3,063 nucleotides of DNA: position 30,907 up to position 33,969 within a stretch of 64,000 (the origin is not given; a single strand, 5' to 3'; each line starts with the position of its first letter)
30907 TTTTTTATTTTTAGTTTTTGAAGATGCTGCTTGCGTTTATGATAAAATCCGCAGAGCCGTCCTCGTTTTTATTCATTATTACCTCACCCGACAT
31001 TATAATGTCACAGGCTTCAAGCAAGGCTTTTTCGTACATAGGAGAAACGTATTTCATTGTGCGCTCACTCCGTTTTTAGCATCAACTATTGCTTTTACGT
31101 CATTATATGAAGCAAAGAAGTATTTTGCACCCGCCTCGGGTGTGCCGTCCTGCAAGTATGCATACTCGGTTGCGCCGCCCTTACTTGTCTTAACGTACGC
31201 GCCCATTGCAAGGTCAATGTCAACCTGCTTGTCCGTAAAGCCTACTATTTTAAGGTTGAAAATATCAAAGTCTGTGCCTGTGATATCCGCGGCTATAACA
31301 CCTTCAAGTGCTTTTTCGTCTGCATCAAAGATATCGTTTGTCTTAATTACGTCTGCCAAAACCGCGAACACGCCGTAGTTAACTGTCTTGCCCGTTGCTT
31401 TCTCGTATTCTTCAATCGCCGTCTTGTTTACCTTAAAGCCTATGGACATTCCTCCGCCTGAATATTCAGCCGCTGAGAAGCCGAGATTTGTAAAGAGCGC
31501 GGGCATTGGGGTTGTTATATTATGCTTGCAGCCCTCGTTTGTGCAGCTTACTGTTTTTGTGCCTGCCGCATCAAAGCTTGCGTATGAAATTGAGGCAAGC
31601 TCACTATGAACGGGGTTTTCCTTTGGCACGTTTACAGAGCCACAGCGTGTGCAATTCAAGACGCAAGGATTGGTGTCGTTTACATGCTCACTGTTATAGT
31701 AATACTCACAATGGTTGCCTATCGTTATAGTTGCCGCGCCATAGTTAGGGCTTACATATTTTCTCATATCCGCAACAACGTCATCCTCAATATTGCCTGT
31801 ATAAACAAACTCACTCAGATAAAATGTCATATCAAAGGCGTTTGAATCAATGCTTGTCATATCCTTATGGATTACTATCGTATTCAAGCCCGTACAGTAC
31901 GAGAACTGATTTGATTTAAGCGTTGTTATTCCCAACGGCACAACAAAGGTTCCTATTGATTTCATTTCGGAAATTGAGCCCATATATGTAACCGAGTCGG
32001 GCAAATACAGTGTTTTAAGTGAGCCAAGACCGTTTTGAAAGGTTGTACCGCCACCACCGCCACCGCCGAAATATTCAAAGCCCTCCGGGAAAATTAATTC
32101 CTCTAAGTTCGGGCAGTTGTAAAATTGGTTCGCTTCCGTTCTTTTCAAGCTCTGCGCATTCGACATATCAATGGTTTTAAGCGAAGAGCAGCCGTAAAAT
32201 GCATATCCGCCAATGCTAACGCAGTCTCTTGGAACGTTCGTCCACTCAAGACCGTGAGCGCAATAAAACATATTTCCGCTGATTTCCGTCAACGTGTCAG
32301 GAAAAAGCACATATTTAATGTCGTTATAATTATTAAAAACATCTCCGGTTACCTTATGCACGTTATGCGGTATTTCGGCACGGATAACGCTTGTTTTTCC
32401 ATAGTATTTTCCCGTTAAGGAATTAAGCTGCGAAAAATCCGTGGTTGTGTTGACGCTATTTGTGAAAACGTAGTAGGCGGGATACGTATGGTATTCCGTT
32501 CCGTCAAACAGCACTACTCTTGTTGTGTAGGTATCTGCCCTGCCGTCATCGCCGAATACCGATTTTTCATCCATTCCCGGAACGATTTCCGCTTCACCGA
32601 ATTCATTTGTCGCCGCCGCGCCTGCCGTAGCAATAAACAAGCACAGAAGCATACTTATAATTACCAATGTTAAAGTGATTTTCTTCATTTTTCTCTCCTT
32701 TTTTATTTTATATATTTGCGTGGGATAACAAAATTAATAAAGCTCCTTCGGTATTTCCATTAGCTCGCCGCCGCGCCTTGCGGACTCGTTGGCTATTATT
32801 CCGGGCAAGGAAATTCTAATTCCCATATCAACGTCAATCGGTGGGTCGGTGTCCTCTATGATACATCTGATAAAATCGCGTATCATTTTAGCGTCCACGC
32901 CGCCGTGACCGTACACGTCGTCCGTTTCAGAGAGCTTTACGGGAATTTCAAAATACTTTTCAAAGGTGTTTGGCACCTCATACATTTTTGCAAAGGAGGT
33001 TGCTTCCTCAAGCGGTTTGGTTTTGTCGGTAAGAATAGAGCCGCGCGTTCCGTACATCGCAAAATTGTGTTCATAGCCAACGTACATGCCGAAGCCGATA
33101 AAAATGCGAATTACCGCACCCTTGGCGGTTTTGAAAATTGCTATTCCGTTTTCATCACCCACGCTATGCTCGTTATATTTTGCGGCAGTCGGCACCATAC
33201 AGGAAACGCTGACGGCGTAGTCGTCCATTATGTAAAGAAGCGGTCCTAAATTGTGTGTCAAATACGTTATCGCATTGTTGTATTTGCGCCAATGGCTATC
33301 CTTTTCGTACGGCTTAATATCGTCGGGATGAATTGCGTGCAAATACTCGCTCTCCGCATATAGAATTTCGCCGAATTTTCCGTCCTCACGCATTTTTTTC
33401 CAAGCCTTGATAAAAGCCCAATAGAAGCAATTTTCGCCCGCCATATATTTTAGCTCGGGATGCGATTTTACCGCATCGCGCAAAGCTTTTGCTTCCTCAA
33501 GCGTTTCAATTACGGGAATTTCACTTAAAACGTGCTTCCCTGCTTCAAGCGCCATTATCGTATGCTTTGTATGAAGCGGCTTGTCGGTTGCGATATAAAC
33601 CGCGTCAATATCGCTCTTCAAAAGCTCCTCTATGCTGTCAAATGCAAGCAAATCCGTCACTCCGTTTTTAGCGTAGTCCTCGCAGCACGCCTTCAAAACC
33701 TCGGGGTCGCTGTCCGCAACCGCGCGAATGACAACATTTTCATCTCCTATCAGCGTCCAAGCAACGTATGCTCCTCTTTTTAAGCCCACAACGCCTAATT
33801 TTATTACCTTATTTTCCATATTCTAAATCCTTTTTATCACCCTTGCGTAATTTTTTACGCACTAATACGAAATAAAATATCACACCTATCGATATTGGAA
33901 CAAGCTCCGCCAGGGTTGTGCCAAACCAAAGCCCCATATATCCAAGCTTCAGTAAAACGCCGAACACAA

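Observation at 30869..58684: Six-copy cassette family: variable LRR/Cys-rich secreted protein with a conserved, unrecognised ~150-aa C-terminal domain, a coupled micro-ORF and a shared terminator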

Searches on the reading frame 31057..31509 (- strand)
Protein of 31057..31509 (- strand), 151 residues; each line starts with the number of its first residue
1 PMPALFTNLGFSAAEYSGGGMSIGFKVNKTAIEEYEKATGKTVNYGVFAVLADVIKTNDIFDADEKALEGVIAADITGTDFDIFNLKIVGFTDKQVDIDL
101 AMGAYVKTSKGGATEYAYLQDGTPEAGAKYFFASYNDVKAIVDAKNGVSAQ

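Call 9: search_solved_structures(query=window:31057-31509:-, max_evalue=10)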
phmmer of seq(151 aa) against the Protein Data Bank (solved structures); distinct sequences matched with E-value up to 10: 0.

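Call 10: find_homologous_proteins(query=window:31057-31509:-, max_evalue=0.001)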
Query seq(151 aa) (151 aa): 24 proteins with E <= 0.001 among 45 candidates.
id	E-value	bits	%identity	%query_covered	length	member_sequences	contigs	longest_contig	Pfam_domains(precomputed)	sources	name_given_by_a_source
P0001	6.5e-67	242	81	99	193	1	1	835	-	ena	-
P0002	4.3e-44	168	62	91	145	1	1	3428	-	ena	-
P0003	3.4e-43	165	83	67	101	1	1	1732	-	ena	-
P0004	4.1e-43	165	63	91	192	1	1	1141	-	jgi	jgi:hypothetical protein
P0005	8.7e-41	157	63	87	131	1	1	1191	-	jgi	jgi:hypothetical protein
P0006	1.4e-40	157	59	91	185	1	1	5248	-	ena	-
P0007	1.6e-40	157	56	95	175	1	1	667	-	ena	-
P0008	1.5e-38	150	57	89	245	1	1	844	-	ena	-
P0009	3.9e-38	149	55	91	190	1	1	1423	-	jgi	jgi:hypothetical protein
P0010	5.8e-38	148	56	90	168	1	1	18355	-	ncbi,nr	ncbi:MAG: hypothetical protein J6D23_04730, partial [Clostridia bacterium]|nr:hypothetical protein [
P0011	1.2e-37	147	57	90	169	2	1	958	-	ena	-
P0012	2.0e-37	147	88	56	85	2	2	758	-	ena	-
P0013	7.7e-36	141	64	78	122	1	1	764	-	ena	-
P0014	2.0e-34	137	56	89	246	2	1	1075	-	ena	-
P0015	3.0e-33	133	58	78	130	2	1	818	-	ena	-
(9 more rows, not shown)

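Call 20: predict_structure(alignment_id=A1)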
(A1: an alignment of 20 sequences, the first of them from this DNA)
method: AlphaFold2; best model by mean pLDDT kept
length: 151 residues; sequences in the alignment: 20
mean_pLDDT: 86.8   pTM: 0.79
mean pLDDT of the five models: 86.8, 85.0, 79.3, 72.2, 62.7
residues with pLDDT >= 90: 75; 70-90: 66; 50-70: 7; < 50: 3
segments of 3 or more residues with pLDDT < 50: 149-151
pLDDT, mean of each block of 10 residues (from residue 1): 84 71 91 94 93 89 91 90 88 91 92 87 86 91 69 34
secondary structure, 60 per line:
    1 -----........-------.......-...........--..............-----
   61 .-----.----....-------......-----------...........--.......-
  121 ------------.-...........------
elements in order: E6-13 E21-27 H29-39 E42-51 H52-55 E72-75 E83-88 E100-110 E113-119 H135-145

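Call 28: find_related_loci(query=A2, collection=genome_contigs, flank=4000)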
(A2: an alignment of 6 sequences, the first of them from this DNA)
Query A2 (151 aa) in genome_contigs; peptide patterns used: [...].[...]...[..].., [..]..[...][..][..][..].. (x = any residue, [..] = any of these).
186 stretches matched a pattern; 67 encode a relative of the query (tblastn E <= 1e-3); 67 distinct loci.
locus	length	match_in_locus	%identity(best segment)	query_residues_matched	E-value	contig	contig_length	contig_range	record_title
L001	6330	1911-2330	66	3-142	5e-54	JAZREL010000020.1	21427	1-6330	MAG: Eubacteriales bacterium isolate T1900045500_YK20190194.MAGScoT_cleanbin_000025 SGB_7488_k141_1560808, whole genome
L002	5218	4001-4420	61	3-142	3e-51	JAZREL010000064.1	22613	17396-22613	MAG: Eubacteriales bacterium isolate T1900045500_YK20190194.MAGScoT_cleanbin_000025 SGB_7488_k141_1836726, whole genome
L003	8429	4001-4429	63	2-145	3e-51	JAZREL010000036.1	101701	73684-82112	MAG: Eubacteriales bacterium isolate T1900045500_YK20190194.MAGScoT_cleanbin_000025 SGB_7488_k141_1362396, whole genome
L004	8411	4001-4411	59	5-142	5e-48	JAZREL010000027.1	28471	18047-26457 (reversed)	MAG: Eubacteriales bacterium isolate T1900045500_YK20190194.MAGScoT_cleanbin_000025 SGB_7488_k141_1474964, whole genome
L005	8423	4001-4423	60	5-146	2e-47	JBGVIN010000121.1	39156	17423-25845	MAG: Eubacteriales bacterium isolate fecal_MAG_319 fecal_MAG_319_contig_0121, whole genome shotgun sequence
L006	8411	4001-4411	61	5-142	2e-47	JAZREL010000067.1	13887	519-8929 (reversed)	MAG: Eubacteriales bacterium isolate T1900045500_YK20190194.MAGScoT_cleanbin_000025 SGB_7488_k141_2410910, whole genome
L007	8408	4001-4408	59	3-138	3e-47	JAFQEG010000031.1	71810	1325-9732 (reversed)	MAG: Clostridia bacterium isolate RGIG1740 Goat_Cecum-3__c750063, whole genome shotgun sequence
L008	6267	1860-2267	58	3-138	3e-46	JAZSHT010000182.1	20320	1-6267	MAG: Eubacteriales bacterium isolate T1900044574_TS20190040.MAGScoT_cleanbin_000048 SGB_476_k141_1233209, whole genome s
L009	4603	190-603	60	4-142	5e-46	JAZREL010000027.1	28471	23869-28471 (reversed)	MAG: Eubacteriales bacterium isolate T1900045500_YK20190194.MAGScoT_cleanbin_000025 SGB_7488_k141_1474964, whole genome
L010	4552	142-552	58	2-138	1e-45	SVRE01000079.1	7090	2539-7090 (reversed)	MAG: Oscillospiraceae bacterium isolate SIG635 NODE_47103_length_7090_cov_1.713629, whole genome shotgun sequence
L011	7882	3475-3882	57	3-138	2e-45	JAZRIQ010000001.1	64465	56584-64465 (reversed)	MAG: Eubacteriales bacterium isolate T1900045474_YK20190167.MAGScoT_cleanbin_000001 SGB_7249_k141_1507058, whole genome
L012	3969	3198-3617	56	2-141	2e-45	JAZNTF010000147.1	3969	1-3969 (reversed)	MAG: Candidatus Fimenecus sp. isolate T1900044804_TS20190270.MAGScoT_cleanbin_000017 SGB_2740_k141_1125722, whole genome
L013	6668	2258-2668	59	3-138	4e-45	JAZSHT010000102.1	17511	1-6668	MAG: Eubacteriales bacterium isolate T1900044574_TS20190040.MAGScoT_cleanbin_000048 SGB_476_k141_1304129, whole genome s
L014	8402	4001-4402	57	4-137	4e-45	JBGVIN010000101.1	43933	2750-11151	MAG: Eubacteriales bacterium isolate fecal_MAG_319 fecal_MAG_319_contig_0101, whole genome shotgun sequence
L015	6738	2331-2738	58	4-138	8e-45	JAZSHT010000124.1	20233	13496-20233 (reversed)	MAG: Eubacteriales bacterium isolate T1900044574_TS20190040.MAGScoT_cleanbin_000048 SGB_476_k141_293142, whole genome sh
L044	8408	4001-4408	51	3-138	8e-39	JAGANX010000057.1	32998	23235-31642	MAG: Clostridia bacterium isolate RGIG8614 Water_deer_Cecum.Co__c1210907, whole genome shotgun sequence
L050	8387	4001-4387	50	10-138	8e-36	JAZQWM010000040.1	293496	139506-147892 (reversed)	MAG: Eubacteriales bacterium isolate T1900045166_TC20190160.MAGScoT_cleanbin_000006 SGB_5139_k141_1749717, whole genome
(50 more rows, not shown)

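Call 29: search_protein_representatives(alignment_id=A1)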
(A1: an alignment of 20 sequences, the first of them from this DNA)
Query: 20 sequences, 177 profile positions. Proteins with E-value up to 0.001 (for the whole library): 1267; up to 1e-10: 630; up to 1e-30: 252. The best 150 are listed.
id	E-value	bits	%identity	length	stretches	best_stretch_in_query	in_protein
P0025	1.7e-76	272.0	-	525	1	2-176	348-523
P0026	2.1e-75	268.5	-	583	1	2-176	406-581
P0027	4.5e-75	267.4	-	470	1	2-176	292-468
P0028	1.7e-74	265.6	-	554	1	2-171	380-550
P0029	3.5e-74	264.5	-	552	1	3-176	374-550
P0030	2.5e-73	261.7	-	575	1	4-176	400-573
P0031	6.7e-73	260.3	-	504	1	3-175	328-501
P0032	1.8e-72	258.9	-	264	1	3-176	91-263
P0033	4.9e-72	257.5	-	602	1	2-176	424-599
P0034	5.8e-72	257.3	-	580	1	3-176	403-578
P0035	1.3e-71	256.1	-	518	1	3-174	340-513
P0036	2.1e-71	255.4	-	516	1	3-176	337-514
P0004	6.7e-71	253.8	-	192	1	2-176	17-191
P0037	1.5e-70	252.7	-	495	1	4-176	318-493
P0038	1.7e-70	252.5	-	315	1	3-172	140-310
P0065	3.4e-61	222.2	-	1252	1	3-171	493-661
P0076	5.1e-58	211.8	-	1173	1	4-171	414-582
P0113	7.4e-54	198.3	-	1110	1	3-168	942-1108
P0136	1.5e-51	190.8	-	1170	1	1-173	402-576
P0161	2.6e-47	177.0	-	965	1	3-174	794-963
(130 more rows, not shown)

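Call 41: search_protein_families(library=pfam, alignment_id=A5, max_evalue=0.0001)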
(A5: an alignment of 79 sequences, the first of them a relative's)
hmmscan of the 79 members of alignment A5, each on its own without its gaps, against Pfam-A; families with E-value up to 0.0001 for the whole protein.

A. member 1, P0025 (525 aa): 0 families

B. families by the number of members that match (of 79 scanned): 9 families
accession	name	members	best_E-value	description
PF13306.12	LRR_5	60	7.2e-97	BspA type Leucine rich repeat region (6 copies)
PF13855.12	LRR_8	19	7e-12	Leucine rich repeat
PF00149.33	Metallophos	3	2.8e-13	Calcineurin-like phosphoesterase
PF03009.23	GDPD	2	9e-39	Glycerophosphoryl diester phosphodiesterase family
PF01663.27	Phosphodiest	1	2.2e-19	Type I phosphodiesterase / nucleotide pyrophosphatase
PF13472.12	Lipase_GDSL_2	1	3.9e-14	GDSL-like Lipase/Acylhydrolase family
PF13385.13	Laminin_G_3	1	2.2e-12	Concanavalin A-like lectin/glucanases superfamily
PF01676.23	Metalloenzyme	1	7e-08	Metalloenzyme superfamily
PF18981.6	InlK_D3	1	1.1e-05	Internalin K domain (D3/D4)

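Call 42: find_encoding_contigs(protein=P0113, flank=3000, max_places=3)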
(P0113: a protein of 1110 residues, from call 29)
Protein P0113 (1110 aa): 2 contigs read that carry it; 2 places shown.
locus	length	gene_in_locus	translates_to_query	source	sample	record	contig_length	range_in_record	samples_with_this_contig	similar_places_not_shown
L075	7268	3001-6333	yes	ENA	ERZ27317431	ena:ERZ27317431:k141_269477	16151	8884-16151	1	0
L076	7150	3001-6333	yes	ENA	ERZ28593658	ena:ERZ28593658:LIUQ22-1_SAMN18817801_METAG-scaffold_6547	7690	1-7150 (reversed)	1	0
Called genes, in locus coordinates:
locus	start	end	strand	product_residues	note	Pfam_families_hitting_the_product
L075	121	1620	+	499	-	PF04616:Glyco_hydro_43, PF17851:GH43_C2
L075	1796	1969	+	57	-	-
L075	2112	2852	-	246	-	PF08220:HTH_DeoR, PF08279:HTH_11 (weak), PF00455:DeoRC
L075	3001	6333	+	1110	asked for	PF00149:Metallophos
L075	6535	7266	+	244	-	?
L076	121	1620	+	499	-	PF04616:Glyco_hydro_43, PF17851:GH43_C2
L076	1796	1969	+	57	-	-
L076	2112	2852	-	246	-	PF08220:HTH_DeoR, PF08279:HTH_11 (weak), PF00455:DeoRC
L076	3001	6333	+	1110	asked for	PF00149:Metallophos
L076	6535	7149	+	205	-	?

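Call 43: find_encoding_contigs(protein=P0161, flank=3000, max_places=3)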
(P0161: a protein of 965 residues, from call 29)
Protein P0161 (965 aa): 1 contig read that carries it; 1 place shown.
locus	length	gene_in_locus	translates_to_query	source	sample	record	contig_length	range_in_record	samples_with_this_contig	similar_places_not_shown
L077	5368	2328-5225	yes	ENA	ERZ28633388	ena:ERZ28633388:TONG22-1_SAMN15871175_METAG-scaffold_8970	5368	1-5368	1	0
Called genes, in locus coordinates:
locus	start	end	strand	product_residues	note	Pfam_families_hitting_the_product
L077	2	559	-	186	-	?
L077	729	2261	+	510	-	PF13306:LRR_5 (weak)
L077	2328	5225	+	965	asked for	PF03009:GDPD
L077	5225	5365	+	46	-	-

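Call 57: search_solved_structures(query=A1, max_evalue=10)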
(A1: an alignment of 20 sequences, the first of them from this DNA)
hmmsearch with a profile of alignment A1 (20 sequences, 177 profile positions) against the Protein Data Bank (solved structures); distinct sequences matched with E-value up to 10: 8.
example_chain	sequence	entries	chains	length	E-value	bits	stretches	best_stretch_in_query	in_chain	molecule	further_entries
9ngw_A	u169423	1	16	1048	0.00019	24.3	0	89-121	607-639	IcmE (DotG)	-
7muc_AG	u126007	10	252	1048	0.00019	24.3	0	89-121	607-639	IcmE protein | IcmE (DotG)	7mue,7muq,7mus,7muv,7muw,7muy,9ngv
2iw4_A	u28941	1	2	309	0.0097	18.7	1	19-131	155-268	MANGANESE-DEPENDENT INORGANIC PYROPHOSPHATASE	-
1k23_A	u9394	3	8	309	0.01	18.7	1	19-131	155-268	Manganese-dependent inorganic pyrophosphatase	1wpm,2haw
4l5r_C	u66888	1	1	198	0.11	15.3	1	60-94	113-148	Interferon-activable protein 202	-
4l5q_A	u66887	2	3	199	0.11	15.3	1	60-94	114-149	Interferon-activable protein 202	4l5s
4lnq_A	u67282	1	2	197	0.11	15.3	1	60-94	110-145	Interferon-activable protein 202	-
4jbj_A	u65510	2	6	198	0.11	15.2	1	60-94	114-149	Interferon-activable protein 202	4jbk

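Call 76: fold_search(model_id=the predicted structure, library=pdb)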
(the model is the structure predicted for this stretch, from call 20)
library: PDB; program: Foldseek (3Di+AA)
matches with E <= 10: 790; with E <= 0.001: 0
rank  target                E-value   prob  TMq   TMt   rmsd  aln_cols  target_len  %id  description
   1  4fxt_M                1.3e-02  0.96  0.36  0.30   6.2       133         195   16  Crystal structure of a DUF3823 family protein (BACOVA_02663) from Bacteroides ovatus ATCC 8483 at 2.77 A resolution (released 2012-07-25)
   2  4fxt_E                1.3e-02  0.96  0.37  0.30   6.0       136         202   15  Crystal structure of a DUF3823 family protein (BACOVA_02663) from Bacteroides ovatus ATCC 8483 at 2.77 A resolution (released 2012-07-25)
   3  4fxt_N                1.9e-02  0.94  0.37  0.31   6.0       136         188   15  Crystal structure of a DUF3823 family protein (BACOVA_02663) from Bacteroides ovatus ATCC 8483 at 2.77 A resolution (released 2012-07-25)
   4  4fxt_I                2.0e-02  0.96  0.37  0.32   6.1       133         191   16  Crystal structure of a DUF3823 family protein (BACOVA_02663) from Bacteroides ovatus ATCC 8483 at 2.77 A resolution (released 2012-07-25)
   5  4fxt_A                2.2e-02  0.93  0.36  0.31   6.2       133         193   16  Crystal structure of a DUF3823 family protein (BACOVA_02663) from Bacteroides ovatus ATCC 8483 at 2.77 A resolution (released 2012-07-25)
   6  4fxt_K                2.3e-02  0.95  0.37  0.31   6.0       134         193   16  Crystal structure of a DUF3823 family protein (BACOVA_02663) from Bacteroides ovatus ATCC 8483 at 2.77 A resolution (released 2012-07-25)
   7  4fxt_F                2.6e-02  0.90  0.36  0.29   6.1       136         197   15  Crystal structure of a DUF3823 family protein (BACOVA_02663) from Bacteroides ovatus ATCC 8483 at 2.77 A resolution (released 2012-07-25)
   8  4fxt_J                2.9e-02  0.91  0.36  0.30   6.0       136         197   15  Crystal structure of a DUF3823 family protein (BACOVA_02663) from Bacteroides ovatus ATCC 8483 at 2.77 A resolution (released 2012-07-25)
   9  4fxt_D                3.1e-02  0.93  0.37  0.31   6.1       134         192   16  Crystal structure of a DUF3823 family protein (BACOVA_02663) from Bacteroides ovatus ATCC 8483 at 2.77 A resolution (released 2012-07-25)
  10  4fxt_G                3.1e-02  0.91  0.37  0.30   6.0       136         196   15  Crystal structure of a DUF3823 family protein (BACOVA_02663) from Bacteroides ovatus ATCC 8483 at 2.77 A resolution (released 2012-07-25)
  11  7qm2_D                5.1e-02  0.87  0.34  0.32   6.9       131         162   10  Crystal structure of the PP1/PTG/beta-cyclodextrin ternary complex (released 2022-11-02)
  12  7qm2_B                5.1e-02  0.72  0.30  0.28   7.8       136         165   11  Crystal structure of the PP1/PTG/beta-cyclodextrin ternary complex (released 2022-11-02)
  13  7pr6_BBB              6.3e-02  0.93  0.33  0.11   6.1       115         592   11  Crystal structure of E. coli beta-glucuronidase in complex with covalent inhibitor ME727 (released 2022-08-03)
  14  7qf7_A                6.3e-02  0.85  0.36  0.40   6.7       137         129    9  Orthorhombic crystal structure of PTG CBM21 in complex with beta-cyclodextrin (released 2022-11-02)
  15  7qfa_C                6.3e-02  0.75  0.31  0.35   7.4       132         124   12  Monoclinic crystal structure of PTG CBM21 in complex with beta-cyclodextrin (released 2022-11-02)
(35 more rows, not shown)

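Call 80: find_related_loci(query=A2, collection=viral_contigs, flank=5000)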
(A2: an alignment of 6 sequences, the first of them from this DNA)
Query A2 (151 aa) in viral_contigs; peptide patterns used: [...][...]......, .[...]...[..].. (x = any residue, [..] = any of these).
61 stretches matched a pattern, but none encodes a relative of the query by tblastn (E <= 1e-3).

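Call 89: search_protein_families(library=pfam, proteins=[P0065, P0113, P0161], max_evalue=0.001)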
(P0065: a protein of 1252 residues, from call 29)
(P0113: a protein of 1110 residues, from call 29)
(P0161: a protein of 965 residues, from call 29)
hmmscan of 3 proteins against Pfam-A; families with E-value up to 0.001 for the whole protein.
P0065 (1252 aa): 4 families
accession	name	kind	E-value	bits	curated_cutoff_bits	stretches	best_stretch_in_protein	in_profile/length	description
PF01663.27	Phosphodiest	-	2.2e-19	70.7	23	1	742-943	1-226/342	Type I phosphodiesterase / nucleotide pyrophosphatase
PF13385.13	Laminin_G_3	-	2.2e-12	47.8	27.6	1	1083-1239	4-150/151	Concanavalin A-like lectin/glucanases superfamily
PF01676.23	Metalloenzyme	-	7e-08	32.7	24.3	1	826-964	88-227/252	Metalloenzyme superfamily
PF00884.28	Sulfatase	-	0.00026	20.8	25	1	901-939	206-244/301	Sulfatase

P0113 (1110 aa): 1 family
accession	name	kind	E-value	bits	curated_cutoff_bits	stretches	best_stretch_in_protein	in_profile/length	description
PF00149.33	Metallophos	-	2.8e-13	51.1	21.5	1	651-850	3-189/191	Calcineurin-like phosphoesterase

P0161 (965 aa): 1 family
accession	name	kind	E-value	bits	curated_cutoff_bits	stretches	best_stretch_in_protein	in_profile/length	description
PF03009.23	GDPD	-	1.4e-38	133.8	23.6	1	496-714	1-231/244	Glycerophosphoryl diester phosphodiesterase family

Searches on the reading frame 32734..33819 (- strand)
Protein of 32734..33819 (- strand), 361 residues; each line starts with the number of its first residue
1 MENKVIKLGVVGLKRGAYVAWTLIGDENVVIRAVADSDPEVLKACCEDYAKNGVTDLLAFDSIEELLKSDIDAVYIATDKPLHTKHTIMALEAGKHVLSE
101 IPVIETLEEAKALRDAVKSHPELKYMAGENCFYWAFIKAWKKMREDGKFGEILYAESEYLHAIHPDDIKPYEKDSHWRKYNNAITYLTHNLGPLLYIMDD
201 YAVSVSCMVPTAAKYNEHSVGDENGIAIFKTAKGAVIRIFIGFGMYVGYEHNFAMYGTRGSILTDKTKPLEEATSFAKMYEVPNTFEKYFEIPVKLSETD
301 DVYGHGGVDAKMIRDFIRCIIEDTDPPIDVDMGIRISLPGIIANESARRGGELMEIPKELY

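Call 6: search_protein_families(library=pfam, proteins=[window:32734-33819:-], max_evalue=0.001)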
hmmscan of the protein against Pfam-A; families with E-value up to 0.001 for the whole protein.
window:32734-33819:- (361 aa): 3 families
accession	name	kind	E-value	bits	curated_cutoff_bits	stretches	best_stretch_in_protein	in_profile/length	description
PF01408.29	GFO_IDH_MocA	-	3.8e-17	63.5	24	1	6-121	1-113/120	Oxidoreductase family, NAD-binding Rossmann fold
PF22725.1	GFO_IDH_MocA_C3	-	2.2e-10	41.1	27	1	139-262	3-123/124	GFO/IDH/MocA C-terminal domain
PF02894.22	GFO_IDH_MocA_C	-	1e-07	32.4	22.9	1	141-350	1-213/218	Oxidoreductase family, C-terminal alpha/beta domain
